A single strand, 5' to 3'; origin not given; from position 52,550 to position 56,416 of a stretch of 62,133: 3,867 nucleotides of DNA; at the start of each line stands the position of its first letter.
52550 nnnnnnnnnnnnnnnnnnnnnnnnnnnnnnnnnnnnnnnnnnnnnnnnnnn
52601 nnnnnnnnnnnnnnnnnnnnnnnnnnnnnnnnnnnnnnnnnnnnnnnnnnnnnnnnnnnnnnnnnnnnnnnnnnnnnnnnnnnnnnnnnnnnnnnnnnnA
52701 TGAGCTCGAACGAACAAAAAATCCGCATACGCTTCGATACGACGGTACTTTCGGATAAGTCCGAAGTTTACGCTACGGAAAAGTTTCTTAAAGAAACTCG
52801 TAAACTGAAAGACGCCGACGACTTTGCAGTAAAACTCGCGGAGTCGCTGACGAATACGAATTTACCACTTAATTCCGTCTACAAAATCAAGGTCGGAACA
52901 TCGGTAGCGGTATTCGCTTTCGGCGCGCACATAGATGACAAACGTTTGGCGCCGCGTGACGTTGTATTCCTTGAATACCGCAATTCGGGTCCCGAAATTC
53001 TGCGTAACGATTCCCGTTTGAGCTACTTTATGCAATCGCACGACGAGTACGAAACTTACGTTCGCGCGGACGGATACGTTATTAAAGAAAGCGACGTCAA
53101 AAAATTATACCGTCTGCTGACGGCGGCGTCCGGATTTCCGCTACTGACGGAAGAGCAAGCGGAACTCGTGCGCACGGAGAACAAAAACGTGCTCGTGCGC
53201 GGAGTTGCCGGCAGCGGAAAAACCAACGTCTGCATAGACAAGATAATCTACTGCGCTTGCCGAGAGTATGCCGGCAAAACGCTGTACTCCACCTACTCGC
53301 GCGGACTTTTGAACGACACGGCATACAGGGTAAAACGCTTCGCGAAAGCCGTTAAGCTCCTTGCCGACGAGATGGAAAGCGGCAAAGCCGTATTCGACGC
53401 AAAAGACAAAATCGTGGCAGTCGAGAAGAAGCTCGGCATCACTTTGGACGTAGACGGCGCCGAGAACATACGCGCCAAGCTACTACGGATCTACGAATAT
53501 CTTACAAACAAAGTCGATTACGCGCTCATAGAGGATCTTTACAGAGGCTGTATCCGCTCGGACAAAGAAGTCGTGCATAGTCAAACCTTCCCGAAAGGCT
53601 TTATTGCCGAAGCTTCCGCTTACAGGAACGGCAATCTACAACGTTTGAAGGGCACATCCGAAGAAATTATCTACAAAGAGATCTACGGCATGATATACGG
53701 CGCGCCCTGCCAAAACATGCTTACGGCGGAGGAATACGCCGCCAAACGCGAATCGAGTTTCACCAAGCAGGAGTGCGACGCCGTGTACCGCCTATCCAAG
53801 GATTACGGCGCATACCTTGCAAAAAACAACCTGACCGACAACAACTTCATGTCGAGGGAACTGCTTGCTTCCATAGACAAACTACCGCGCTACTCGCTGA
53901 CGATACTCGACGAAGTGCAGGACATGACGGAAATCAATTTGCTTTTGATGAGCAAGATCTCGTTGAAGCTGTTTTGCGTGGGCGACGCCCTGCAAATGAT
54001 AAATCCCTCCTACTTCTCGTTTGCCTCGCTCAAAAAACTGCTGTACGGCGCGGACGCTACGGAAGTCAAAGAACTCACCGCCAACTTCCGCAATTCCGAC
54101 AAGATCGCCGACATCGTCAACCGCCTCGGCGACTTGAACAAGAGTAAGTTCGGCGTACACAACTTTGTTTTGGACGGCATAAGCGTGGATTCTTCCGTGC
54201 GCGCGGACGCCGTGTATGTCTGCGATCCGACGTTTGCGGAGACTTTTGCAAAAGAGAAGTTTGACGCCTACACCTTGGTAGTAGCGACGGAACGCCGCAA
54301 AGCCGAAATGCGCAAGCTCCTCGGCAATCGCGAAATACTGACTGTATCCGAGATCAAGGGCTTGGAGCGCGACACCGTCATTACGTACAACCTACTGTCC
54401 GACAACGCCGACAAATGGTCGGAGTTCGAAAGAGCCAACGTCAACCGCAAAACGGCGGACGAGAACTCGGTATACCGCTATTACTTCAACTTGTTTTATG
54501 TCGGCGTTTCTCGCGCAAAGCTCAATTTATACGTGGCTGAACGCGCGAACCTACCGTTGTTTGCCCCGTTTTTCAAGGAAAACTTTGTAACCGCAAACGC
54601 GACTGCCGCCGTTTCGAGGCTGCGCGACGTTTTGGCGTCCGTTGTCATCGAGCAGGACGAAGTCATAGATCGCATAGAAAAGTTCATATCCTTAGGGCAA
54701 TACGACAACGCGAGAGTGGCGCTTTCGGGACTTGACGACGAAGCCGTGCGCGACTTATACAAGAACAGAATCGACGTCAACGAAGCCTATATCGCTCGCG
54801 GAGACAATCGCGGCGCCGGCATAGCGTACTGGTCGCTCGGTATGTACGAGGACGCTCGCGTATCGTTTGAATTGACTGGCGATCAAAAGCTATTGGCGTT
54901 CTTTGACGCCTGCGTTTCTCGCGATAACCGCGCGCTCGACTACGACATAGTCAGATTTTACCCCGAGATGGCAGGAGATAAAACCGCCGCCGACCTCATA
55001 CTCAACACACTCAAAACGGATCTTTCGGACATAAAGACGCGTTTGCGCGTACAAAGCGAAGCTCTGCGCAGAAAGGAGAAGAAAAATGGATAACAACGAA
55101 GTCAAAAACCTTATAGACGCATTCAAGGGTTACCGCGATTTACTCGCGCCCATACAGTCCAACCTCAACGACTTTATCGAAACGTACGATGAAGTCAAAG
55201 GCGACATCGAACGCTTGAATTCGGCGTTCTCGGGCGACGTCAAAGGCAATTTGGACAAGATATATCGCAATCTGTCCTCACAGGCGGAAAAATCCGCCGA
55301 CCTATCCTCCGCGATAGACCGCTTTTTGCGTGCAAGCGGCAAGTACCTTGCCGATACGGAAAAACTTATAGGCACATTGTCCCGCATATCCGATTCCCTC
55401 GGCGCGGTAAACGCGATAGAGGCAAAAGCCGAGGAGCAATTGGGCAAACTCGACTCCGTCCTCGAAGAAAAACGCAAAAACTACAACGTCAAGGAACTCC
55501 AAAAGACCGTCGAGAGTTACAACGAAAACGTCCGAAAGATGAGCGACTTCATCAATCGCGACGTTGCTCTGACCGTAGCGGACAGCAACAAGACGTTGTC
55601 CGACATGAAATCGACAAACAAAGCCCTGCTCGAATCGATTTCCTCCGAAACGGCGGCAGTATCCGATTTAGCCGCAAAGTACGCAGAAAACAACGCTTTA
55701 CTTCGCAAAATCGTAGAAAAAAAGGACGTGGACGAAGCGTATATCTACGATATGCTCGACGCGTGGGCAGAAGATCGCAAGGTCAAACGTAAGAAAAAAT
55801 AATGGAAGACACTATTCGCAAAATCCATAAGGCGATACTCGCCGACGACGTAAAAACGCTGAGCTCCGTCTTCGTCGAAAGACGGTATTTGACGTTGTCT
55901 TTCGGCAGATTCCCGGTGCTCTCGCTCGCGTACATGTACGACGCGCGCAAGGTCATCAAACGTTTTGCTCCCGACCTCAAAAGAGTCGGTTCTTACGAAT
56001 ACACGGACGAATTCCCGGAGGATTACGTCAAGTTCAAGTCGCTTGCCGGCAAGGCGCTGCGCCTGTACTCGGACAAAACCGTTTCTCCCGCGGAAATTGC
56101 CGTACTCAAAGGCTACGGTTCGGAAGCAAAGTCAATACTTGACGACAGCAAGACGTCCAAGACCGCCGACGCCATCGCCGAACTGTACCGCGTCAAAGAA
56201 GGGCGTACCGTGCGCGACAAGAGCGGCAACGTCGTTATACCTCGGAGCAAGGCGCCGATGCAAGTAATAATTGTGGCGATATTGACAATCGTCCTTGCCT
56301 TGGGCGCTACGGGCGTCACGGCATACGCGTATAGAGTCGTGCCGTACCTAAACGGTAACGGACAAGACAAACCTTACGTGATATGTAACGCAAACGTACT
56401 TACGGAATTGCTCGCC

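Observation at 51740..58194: Five fully translationally coupled genes with no precedent I can name: RF-like / SF1 helicase / coiled-coil / GLUG membrane protein / 2-TM peptide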

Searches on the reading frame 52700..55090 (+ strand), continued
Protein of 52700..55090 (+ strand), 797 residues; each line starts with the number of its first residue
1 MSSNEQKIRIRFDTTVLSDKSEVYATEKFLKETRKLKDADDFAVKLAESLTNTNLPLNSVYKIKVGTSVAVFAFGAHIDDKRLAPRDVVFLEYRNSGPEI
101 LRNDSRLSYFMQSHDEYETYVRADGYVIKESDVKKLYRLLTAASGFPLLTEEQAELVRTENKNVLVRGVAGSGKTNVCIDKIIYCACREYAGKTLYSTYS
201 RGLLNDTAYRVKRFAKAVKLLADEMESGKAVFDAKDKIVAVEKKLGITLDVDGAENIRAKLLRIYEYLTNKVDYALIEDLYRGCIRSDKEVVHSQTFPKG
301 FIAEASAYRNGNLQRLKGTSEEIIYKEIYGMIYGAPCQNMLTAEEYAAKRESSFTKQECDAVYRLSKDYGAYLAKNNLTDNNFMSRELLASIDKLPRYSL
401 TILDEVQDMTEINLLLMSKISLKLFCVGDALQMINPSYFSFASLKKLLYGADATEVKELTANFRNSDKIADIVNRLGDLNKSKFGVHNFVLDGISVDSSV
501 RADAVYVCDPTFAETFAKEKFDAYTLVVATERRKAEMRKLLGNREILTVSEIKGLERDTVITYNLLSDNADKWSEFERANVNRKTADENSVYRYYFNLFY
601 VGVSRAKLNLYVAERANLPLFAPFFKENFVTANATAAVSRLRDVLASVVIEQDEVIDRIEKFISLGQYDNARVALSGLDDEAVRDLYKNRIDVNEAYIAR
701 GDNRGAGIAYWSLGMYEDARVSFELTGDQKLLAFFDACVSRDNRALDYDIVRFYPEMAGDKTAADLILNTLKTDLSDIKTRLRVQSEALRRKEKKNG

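Call 45: predict_structure(alignment_id=A3)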
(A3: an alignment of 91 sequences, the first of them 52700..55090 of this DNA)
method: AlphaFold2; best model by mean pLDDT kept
length: 797 residues; sequences in the alignment: 91
mean_pLDDT: 87.4   pTM: 0.87
mean pLDDT of the five models: 87.4, 86.3, 85.2, 84.9, 84.8
residues with pLDDT >= 90: 427; 70-90: 302; 50-70: 65; < 50: 3
segments of 3 or more residues with pLDDT < 50: none
pLDDT, mean of each block of 10 residues (from residue 1): 79 94 93 91 95 91 96 95 94 92 89 95 92 86 78 88 78 84 95 93 91 94 95 94 93 94 97 96 89 85 79 84 88 88 91 87 94 94 95 95 91 95 86 62 78 58 74 87 68 65 92 93 91 93 92 87 94 81 60 83 89 94 95 95 81 89 91 92 94 93 90 89 87 82 69 76 78 85 86 74
secondary structure, 60 per line:
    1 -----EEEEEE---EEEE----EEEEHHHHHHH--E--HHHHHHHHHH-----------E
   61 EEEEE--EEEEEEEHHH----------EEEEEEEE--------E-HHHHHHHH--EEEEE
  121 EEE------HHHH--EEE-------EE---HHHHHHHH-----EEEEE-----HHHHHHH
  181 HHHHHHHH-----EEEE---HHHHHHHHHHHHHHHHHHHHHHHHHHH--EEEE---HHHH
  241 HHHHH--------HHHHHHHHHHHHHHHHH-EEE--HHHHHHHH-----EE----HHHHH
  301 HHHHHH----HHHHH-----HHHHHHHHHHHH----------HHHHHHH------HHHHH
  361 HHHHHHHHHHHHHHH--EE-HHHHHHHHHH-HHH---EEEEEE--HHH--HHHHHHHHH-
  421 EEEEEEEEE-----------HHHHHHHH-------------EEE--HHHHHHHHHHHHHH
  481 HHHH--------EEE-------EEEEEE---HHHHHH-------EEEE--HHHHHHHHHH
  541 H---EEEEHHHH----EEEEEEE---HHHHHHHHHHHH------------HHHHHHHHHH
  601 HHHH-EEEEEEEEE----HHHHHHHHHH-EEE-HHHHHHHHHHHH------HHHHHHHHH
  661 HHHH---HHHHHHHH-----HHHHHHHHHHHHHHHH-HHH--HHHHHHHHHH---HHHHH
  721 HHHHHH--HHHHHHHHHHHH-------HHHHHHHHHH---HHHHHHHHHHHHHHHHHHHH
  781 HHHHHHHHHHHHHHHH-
elements in order (helices of 4 or more, strands of 3 or more residues): E6-11 E15-18 E23-26 H27-33 H39-48 E60-65 E68-74 E88-95 H106-113 E116-123 H130-133 E136-138 H151-158 E164-168 H174-188 E194-197 H201-227 E230-233 H237-245 H254-270 E272-274 H277-284 H296-306 H311-315 H321-332 H343-349 H356-375 H381-390 E398-403 H411-419 E421-429 H441-448 E462-464 H467-484 E493-495 E503-508 H512-517 E525-528 H531-541 E545-548 H549-552 E557-563 H567-578 H591-604 E606-614 H619-628 E630-632 H634-645 H652-664 H668-675 H681-696 H703-712 H716-726 H729-740 H748-757 H761-796
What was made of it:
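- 52700..55093 (+): g2: UvrD/PcrA-like SF1 ATPase/helicase (797 aa). Private alpha/beta N-domain (1-148), motor core (150-615) with a long helical insertion and a small 2B region, and a helical-repeat C-terminal domain (619-796). AF2 pLDDT 87, pTM 0.87 (call 45).
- On UvrD / PcrA / Rep / HelD orthologous groups: The model shows a different N-domain and a small 2B region (call 45).
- The motor has a large helical insertion in domain 1A and a small 2B region, as HelD does (call 45). The N-domain is alpha/beta, not the secondary-channel coiled coil of HelD (call 45).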

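Call 49: fold_search(model_id=the predicted structure, library=pdb)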
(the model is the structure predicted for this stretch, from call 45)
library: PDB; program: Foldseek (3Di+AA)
matches with E <= 10: 874; with E <= 0.001: 137
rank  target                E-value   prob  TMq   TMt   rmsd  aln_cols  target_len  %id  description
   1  4b3g_A                7.7e-11  1.00  0.28  0.36  26.2       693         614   13  crystal structure of Ighmbp2 helicase in complex with RNA (released 2012-09-26)
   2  9dci_A                9.9e-11  1.00  0.39  0.42   7.3       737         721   12  Mycobacterium tuberculosis UvrD1 dimer: apo compact conformation. (released 2025-03-19)
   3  1pjr                  1.7e-10  1.00  0.36  0.45   9.3       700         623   13  STRUCTURE OF DNA HELICASE (released 1997-12-03)
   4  2is6_B                2.6e-10  1.00  0.38  0.45  10.4       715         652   10  Crystal structure of UvrD-DNA-ADPMgF3 ternary complex (released 2007-01-09)
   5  2is4_B                3.2e-10  1.00  0.37  0.45   9.3       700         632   10  Crystal structure of UvrD-DNA-ADPNP ternary complex (released 2007-01-09)
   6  4c2t_C                3.2e-10  1.00  0.37  0.45  11.0       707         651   12  Crystal structure of full length Deinococcus radiodurans UvrD in complex with DNA (released 2013-10-30)
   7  6yxu_H                3.6e-10  1.00  0.28  0.32  26.2       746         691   15  Structure of Mycobacterium smegmatis HelD protein in complex with RNA polymerase core - State I, primary channel engag (released 2020-11-04)
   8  4c2t_A                4.0e-10  1.00  0.39  0.47   8.1       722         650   12  Crystal structure of full length Deinococcus radiodurans UvrD in complex with DNA (released 2013-10-30)
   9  8qn8_H                7.4e-10  1.00  0.27  0.30  31.2       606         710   14  Mycobacterium smegmatis RNA polymerase in complex with HelD, SigA and RbpA in State II (released 2024-10-02)
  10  8ftm_B                8.6e-10  1.00  0.28  0.31  34.8       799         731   11  Setx-ssRNA-ADP-SO4 complex (released 2023-10-25)
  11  2is4_A                1.3e-09  1.00  0.36  0.44   9.4       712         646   10  Crystal structure of UvrD-DNA-ADPNP ternary complex (released 2007-01-09)
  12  4c30_I                1.4e-09  1.00  0.39  0.48   7.1       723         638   12  Crystal structure of Deinococcus radiodurans UvrD in complex with DNA, form 2 (released 2013-10-30)
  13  2is6_A                1.6e-09  1.00  0.34  0.41  10.7       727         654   11  Crystal structure of UvrD-DNA-ADPMgF3 ternary complex (released 2007-01-09)
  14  8ram_O                1.8e-09  1.00  0.30  0.34  28.8       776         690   13  Structure of Sen1 bound RNA Polymerase II pre-termination complex (released 2024-10-30)
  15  1qhg                  1.9e-09  1.00  0.37  0.46   9.2       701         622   13  STRUCTURE OF DNA HELICASE MUTANT WITH ADPNP (released 1999-07-13)
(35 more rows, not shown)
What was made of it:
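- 52700..55093 (+): Foldseek matches UvrD, PcrA, HelD, IGHMBP2, Upf1 and Sen1 (call 49).
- On Helicase activity on RNA or ribosomes: Foldseek hits mix DNA helicases (UvrD, PcrA) with RNA helicases (IGHMBP2, Upf1, Sen1) at similar E-values (call 49).
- Foldseek cannot separate DNA from RNA helicases (call 49).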

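Call 59: find_related_loci(query=A2, collection=viral_contigs, flank=8000)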
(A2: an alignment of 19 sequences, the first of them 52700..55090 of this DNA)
Query A2 (797 aa) in viral_contigs; peptide patterns used: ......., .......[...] (x = any residue, [..] = any of these).
48 stretches matched a pattern, but none encodes a relative of the query by tblastn (E <= 1e-3).
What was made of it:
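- No viral contigs carry it (call 59).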

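Call 73: search_protein_families(library=phrogs, proteins=[window:52700-55090:+], max_evalue=0.001)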
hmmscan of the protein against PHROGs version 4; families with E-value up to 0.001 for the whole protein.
window:52700-55090:+ (797 aa): 1 family
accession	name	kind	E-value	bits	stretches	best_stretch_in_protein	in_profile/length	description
phrog_1967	-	DNA, RNA and nucleotide metabolism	1.1e-25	91.3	2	340-492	297-461/776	DNA helicase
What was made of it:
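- Tried and rejected: The helicase has no relative in 2.9 million viral contigs (call 59), and the PHROGs hits are generic RF and helicase families (call 73).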

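Call 80: search_protein_families(library=pfam, proteins=[L023:10145-12964:+, L033:4981-7998:+, L013:11136-13433:+, L012:11157-13172:+], max_evalue=0.05)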
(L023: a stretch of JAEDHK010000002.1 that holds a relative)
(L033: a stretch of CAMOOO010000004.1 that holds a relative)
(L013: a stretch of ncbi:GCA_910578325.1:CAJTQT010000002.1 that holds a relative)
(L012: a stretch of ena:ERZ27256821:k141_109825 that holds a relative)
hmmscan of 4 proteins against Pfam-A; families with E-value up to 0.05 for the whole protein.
L023:10145-12964:+ (940 aa): 1 family
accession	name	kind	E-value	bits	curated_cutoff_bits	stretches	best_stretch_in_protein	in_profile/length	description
PF07581.17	Glug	-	2.5e-15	56.2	20.5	1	652-675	2-27/28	The GLUG motif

L033:4981-7998:+ (1006 aa): 0 families

L013:11136-13433:+ (766 aa): 0 families

L012:11157-13172:+ (672 aa): 0 families

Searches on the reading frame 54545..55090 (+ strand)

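Call 40: search_protein_families(library=pfam, proteins=[window:54545-55090:+], max_evalue=10)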
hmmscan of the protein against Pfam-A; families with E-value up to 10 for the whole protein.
window:54545-55090:+ (182 aa): 3 families
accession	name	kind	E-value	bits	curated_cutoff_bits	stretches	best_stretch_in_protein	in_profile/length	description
PF00515.34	TPR_1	-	0.05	13.9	27.8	1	92-109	8-25/34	Tetratricopeptide repeat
PF07719.23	TPR_2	-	0.1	13.2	27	1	91-109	7-25/34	Tetratricopeptide repeat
PF13181.12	TPR_8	-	0.11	13.1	25.7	1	92-109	8-25/34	Tetratricopeptide repeat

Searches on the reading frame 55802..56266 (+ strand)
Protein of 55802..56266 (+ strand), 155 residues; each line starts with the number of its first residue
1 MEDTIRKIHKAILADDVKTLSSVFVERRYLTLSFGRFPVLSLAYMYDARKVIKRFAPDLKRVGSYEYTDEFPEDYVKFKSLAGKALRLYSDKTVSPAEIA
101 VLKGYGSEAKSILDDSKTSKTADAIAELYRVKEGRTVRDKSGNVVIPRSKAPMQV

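Call 40: search_protein_families(library=pfam, proteins=[window:55802-56266:+], max_evalue=10)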
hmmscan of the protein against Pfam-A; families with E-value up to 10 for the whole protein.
window:55802-56266:+ (155 aa): 0 families

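Call 78: search_protein_families(library=pfam, alignment_id=A7, max_evalue=1)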
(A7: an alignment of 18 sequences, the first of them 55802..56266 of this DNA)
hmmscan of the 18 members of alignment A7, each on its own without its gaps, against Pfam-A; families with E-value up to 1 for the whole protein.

A. member 1, window:55802-56266:+ (155 aa): 0 families

B. families by the number of members that match (of 18 scanned): 13 families
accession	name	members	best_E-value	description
PF25753.1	SF0329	1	0.0063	SF0329 protein family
PF13562.11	NTP_transf_4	1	0.016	Sugar nucleotidyl transferase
PF12729.13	4HB_MCP_1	1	0.016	Four helix bundle sensory module for signal transduction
PF10802.14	DUF2540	1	0.016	Protein of unknown function (DUF2540)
PF13591.12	MerR_2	1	0.032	MerR HTH family regulatory protein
PF15103.11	G0-G1_switch_2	1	0.047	G0/G1 switch protein 2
PF18824.6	LPD11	1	0.054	Large polyvalent protein-associated domain 11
PF02055.22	Glyco_hydro_30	1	0.059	Glycosyl hydrolase family 30 TIM-barrel domain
PF15565.11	Imm30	1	0.069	Immunity protein 30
PF25474.1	TPR_TmcB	1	0.12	TmcB, TPR repeats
PF16160.10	DUF4866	1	0.14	Domain of unknown function (DUF4866)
PF07587.16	PSD1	1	0.19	Protein of unknown function (DUF1553)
PF15322.11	PMSI1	1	0.22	Protein missing in infertile sperm 1, putative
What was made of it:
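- On Ankyrin repeat: No Ank Pfam hit in 18 orthologues (call 78).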
